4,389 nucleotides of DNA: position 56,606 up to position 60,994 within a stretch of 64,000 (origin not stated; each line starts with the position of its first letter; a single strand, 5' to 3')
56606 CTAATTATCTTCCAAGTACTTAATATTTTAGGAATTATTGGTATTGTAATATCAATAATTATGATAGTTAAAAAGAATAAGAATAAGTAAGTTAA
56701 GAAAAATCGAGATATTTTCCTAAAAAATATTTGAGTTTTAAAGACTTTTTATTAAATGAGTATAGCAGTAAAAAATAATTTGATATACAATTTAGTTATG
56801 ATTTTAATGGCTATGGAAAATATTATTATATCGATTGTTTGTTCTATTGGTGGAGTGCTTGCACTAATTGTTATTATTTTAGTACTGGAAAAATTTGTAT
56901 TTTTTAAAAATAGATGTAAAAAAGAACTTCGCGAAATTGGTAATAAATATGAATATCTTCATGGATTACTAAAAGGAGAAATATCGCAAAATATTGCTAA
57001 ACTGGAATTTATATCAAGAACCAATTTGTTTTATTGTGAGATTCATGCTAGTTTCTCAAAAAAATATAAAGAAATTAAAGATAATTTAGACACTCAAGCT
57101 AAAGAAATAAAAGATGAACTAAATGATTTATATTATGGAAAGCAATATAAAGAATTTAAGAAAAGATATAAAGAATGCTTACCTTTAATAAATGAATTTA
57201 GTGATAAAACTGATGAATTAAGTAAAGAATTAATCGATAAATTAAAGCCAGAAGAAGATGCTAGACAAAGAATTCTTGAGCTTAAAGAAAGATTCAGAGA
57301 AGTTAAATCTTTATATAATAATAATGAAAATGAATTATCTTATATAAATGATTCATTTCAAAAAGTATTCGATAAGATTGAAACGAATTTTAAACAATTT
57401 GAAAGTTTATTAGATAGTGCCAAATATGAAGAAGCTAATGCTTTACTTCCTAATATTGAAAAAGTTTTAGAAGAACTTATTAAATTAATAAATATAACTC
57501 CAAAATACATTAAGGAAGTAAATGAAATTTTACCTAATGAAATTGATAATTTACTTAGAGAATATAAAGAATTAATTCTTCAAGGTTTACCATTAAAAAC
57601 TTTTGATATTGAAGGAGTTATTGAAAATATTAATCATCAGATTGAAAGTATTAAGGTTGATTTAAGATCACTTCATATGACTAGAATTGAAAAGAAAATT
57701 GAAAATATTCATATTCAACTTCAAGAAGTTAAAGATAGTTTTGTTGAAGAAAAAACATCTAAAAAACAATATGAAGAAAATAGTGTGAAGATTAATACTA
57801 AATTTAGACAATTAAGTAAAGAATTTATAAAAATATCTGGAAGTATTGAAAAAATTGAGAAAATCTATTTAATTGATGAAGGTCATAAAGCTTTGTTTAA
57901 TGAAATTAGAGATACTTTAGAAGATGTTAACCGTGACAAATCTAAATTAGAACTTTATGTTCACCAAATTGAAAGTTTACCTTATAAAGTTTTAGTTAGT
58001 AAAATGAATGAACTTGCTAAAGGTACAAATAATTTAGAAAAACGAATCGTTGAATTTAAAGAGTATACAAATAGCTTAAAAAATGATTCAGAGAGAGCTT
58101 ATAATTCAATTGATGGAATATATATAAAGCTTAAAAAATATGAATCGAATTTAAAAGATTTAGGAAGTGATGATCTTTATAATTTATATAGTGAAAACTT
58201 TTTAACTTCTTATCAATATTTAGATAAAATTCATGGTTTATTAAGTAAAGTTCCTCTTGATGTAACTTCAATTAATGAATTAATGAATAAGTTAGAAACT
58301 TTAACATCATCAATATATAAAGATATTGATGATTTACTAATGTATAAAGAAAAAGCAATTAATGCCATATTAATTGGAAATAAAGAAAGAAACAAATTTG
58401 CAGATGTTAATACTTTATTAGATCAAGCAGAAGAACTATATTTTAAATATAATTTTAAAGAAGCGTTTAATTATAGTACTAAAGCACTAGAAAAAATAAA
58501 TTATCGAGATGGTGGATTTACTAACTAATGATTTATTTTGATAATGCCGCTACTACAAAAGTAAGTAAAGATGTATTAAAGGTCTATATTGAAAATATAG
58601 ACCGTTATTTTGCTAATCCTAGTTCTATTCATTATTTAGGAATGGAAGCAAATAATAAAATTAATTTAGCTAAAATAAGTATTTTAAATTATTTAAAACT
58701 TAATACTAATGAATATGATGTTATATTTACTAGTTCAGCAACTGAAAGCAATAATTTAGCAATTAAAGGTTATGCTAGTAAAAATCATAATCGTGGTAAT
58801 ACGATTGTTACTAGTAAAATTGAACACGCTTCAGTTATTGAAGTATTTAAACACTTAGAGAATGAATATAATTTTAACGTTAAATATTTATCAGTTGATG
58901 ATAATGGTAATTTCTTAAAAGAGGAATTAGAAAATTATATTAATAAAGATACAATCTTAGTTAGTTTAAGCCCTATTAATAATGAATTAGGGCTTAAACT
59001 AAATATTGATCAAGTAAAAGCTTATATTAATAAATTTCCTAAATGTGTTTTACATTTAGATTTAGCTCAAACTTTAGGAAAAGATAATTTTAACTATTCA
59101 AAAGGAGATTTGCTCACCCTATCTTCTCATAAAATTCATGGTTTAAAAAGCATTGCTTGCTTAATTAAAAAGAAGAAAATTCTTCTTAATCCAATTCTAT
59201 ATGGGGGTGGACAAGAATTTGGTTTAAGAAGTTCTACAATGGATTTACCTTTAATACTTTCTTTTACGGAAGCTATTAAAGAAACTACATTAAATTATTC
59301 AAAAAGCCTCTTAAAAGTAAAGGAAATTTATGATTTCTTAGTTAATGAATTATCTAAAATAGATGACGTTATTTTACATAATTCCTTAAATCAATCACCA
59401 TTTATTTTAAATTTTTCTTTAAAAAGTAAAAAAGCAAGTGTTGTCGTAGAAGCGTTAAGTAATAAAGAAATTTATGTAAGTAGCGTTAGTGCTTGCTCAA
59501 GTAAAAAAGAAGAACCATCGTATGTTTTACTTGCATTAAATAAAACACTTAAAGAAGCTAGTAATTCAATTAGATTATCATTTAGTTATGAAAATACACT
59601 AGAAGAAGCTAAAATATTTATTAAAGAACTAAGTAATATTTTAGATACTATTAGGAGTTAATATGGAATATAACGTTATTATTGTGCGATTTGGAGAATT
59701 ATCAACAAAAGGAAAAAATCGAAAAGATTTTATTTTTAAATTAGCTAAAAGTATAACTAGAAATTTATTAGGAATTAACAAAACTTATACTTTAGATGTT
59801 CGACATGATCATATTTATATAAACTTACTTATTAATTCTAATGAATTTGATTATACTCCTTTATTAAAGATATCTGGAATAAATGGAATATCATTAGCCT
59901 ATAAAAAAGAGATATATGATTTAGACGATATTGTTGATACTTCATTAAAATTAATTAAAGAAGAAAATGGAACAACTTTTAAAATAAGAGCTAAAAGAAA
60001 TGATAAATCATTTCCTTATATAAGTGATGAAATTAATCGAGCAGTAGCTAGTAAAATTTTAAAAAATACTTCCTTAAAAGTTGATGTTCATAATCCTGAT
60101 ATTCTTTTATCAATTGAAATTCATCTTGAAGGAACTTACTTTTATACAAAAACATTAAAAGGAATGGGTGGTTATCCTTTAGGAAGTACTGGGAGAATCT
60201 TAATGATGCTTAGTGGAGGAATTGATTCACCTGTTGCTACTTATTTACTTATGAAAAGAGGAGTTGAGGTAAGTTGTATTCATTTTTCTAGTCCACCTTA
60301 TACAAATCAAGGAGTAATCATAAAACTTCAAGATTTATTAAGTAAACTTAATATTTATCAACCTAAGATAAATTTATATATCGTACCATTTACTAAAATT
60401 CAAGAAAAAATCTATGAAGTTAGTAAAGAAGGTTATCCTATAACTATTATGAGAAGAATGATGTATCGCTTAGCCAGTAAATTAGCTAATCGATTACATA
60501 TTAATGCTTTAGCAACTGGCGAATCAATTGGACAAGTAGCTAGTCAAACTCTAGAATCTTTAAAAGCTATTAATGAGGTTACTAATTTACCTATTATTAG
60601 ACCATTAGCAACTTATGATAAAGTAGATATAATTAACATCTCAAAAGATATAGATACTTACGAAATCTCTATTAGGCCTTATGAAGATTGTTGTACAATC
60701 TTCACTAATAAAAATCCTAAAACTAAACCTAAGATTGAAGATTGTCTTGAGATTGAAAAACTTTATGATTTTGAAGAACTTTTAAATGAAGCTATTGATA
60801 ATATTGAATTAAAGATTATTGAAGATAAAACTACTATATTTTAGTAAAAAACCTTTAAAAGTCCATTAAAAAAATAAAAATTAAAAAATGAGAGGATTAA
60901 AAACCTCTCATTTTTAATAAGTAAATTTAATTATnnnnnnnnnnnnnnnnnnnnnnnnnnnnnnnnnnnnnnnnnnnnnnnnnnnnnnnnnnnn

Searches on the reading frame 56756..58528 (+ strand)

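Call 69: search_protein_families(library=pfam, proteins=[window:56756-58528:+], max_evalue=0.0001)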
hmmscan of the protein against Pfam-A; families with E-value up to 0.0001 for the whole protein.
window:56756-58528:+ (590 aa): 1 family
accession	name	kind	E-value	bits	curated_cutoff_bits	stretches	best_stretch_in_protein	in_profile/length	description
PF06160.17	EzrA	-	9.8e-55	186.3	39.6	1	36-581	4-545/557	Septation ring formation regulator, EzrA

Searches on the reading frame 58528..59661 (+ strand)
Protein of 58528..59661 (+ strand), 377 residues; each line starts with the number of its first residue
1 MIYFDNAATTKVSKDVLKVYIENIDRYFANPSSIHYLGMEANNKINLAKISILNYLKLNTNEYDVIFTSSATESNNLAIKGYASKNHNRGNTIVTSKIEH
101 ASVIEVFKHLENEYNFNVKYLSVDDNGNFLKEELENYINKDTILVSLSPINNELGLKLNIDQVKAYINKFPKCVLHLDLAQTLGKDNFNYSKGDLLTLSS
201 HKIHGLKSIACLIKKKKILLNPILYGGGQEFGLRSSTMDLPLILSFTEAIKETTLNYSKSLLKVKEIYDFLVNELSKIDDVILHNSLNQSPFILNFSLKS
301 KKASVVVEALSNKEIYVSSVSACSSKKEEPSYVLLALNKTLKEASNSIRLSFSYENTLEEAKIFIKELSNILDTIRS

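Call 69: search_protein_families(library=pfam, proteins=[window:58528-59661:+], max_evalue=0.0001)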
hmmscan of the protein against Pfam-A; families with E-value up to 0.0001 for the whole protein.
window:58528-59661:+ (377 aa): 1 family
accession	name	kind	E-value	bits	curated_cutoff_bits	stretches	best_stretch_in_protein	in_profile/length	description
PF00266.25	Aminotran_5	-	1.7e-55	189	21.5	1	2-363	1-370/371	Aminotransferase class-V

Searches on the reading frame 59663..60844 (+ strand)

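Call 69: search_protein_families(library=pfam, proteins=[window:59663-60844:+], max_evalue=0.0001)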
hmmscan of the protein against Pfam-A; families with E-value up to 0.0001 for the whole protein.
window:59663-60844:+ (393 aa): 4 families
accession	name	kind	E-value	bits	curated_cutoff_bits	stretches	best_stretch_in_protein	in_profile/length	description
PF02568.20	ThiI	-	1.2e-67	227.8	20.5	1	174-366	1-193/197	Thiamine biosynthesis protein (ThiI)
PF02926.22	THUMP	-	1.2e-17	64.5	20.6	1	86-162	3-83/84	THUMP domain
PF22025.1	ThiI_fer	-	4.5e-13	49.9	25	1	5-77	1-72/72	ThiI ferredoxin-like domain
PF06508.19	QueC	-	3.6e-06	27.1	22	1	179-336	2-180/210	Queuosine biosynthesis protein QueC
